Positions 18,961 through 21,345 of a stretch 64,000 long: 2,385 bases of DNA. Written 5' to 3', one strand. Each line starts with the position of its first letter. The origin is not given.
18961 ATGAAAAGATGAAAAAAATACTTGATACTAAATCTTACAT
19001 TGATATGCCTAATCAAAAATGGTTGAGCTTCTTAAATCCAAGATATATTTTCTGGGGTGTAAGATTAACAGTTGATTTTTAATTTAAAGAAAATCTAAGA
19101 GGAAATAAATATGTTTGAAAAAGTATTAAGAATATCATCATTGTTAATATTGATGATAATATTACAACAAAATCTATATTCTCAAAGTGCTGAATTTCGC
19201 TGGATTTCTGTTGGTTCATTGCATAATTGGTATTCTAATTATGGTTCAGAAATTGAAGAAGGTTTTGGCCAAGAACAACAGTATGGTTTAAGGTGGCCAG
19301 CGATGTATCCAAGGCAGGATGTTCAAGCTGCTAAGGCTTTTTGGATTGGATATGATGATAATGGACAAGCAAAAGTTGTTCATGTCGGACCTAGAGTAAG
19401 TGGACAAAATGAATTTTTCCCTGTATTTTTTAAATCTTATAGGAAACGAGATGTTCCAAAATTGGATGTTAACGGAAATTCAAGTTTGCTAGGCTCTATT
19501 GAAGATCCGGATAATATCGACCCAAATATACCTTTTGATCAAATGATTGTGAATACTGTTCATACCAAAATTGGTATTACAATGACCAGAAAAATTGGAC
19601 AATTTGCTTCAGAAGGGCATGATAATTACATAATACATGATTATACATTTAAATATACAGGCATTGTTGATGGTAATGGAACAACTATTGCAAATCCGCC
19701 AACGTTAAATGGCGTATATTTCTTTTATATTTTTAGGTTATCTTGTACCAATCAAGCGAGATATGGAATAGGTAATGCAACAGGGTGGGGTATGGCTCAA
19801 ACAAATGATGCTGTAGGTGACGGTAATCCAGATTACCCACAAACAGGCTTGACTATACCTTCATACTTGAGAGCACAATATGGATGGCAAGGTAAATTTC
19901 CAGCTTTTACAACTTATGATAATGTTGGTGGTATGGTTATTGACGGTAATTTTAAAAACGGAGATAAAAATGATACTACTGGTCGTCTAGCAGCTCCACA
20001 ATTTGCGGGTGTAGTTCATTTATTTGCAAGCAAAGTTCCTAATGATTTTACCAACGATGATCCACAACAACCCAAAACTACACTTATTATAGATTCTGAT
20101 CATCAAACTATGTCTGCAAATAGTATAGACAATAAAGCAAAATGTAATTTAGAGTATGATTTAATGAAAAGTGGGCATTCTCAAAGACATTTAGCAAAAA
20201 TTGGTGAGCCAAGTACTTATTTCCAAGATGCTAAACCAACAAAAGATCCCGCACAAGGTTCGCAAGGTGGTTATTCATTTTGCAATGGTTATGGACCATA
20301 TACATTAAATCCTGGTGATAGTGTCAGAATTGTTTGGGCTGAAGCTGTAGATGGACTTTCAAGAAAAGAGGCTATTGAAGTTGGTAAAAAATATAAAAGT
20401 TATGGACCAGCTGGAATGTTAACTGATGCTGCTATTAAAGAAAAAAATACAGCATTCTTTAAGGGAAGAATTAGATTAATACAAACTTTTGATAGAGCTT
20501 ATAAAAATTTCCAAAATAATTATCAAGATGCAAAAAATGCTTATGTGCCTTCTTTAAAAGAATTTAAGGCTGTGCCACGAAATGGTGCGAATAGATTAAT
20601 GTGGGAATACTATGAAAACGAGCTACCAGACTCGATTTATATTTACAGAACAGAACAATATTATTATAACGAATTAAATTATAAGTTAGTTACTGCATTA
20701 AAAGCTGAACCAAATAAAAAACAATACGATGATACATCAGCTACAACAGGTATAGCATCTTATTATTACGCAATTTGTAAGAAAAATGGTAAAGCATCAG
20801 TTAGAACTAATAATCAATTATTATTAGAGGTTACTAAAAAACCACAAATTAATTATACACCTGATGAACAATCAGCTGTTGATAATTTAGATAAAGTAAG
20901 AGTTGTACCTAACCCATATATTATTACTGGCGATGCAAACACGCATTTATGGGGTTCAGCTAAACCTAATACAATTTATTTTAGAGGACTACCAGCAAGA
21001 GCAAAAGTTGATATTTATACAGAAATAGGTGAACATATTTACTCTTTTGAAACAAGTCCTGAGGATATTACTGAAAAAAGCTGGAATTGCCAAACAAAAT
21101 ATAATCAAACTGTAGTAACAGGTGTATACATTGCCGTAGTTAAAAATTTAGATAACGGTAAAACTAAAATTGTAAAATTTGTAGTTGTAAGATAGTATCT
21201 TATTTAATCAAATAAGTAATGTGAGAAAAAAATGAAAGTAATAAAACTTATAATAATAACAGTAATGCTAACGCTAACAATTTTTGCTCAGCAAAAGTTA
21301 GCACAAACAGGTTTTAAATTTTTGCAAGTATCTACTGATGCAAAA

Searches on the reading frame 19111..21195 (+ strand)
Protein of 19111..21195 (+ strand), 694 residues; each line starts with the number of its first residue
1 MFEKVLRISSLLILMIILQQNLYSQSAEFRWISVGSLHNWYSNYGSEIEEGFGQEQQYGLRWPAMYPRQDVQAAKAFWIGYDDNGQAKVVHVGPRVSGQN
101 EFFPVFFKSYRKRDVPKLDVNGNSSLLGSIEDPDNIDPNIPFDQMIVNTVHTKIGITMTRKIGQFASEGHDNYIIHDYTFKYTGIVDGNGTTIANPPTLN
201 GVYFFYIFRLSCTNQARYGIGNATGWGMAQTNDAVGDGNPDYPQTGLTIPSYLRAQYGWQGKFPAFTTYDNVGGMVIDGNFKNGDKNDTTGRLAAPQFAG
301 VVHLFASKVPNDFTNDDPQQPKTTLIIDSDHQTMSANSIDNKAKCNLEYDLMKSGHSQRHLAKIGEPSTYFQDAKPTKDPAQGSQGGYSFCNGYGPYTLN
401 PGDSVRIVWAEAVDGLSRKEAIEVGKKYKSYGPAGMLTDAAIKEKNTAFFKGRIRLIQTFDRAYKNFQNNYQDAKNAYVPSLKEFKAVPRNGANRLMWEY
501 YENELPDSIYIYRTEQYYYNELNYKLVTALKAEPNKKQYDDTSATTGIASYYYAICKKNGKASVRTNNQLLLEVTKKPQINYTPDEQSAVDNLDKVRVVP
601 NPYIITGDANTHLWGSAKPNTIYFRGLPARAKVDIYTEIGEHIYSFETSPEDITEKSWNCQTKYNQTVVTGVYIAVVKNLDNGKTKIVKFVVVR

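Call 85: find_encoding_contigs(protein=window:19111-21195:+, flank=10000, max_places=1)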
Protein window:19111-21195:+ (694 aa): 4 contigs read that carry it; 1 place shown.
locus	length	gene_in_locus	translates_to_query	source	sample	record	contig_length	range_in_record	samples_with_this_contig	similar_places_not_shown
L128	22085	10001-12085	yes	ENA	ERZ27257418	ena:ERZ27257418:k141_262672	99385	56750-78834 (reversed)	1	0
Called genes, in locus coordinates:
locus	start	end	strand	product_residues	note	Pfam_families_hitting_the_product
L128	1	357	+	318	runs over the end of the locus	PF00248:Aldo_ket_red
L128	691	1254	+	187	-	PF02169:LPP20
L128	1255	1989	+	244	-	-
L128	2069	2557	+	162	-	-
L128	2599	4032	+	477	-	PF13174:TPR_6 (faint), PF23914:TPR_CcmH_CycH (faint), PF25063:ARM_TT21_C (weak), PF13424:TPR_12 (weak), PF13432:TPR_16 (weak), PF00515:TPR_1 (weak), PF07719:TPR_2 (weak), PF14559:TPR_19 (weak), +8 more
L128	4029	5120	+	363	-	PF00535:Glycos_transf_2, PF10111:Glyco_tranf_2_2, PF13641:Glyco_tranf_2_3 (weak)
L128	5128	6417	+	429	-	PF13439:Glyco_transf_4 (weak), PF00534:Glycos_transf_1 (weak), PF13692:Glyco_trans_1_4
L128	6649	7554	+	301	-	PF13620:CarboxypepD_reg, PF13715:CarbopepD_reg_2, PF07715:Plug (weak)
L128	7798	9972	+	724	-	-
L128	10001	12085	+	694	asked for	-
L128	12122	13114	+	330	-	PF19572:PorV (weak)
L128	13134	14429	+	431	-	-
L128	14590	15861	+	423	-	PF18962:Por_Secre_tail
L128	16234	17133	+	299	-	PF01619:Pro_dh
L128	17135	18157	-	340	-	PF00814:TsaD, PF02543:Carbam_trans_N (weak), PF22521:HypF_C_2 (faint)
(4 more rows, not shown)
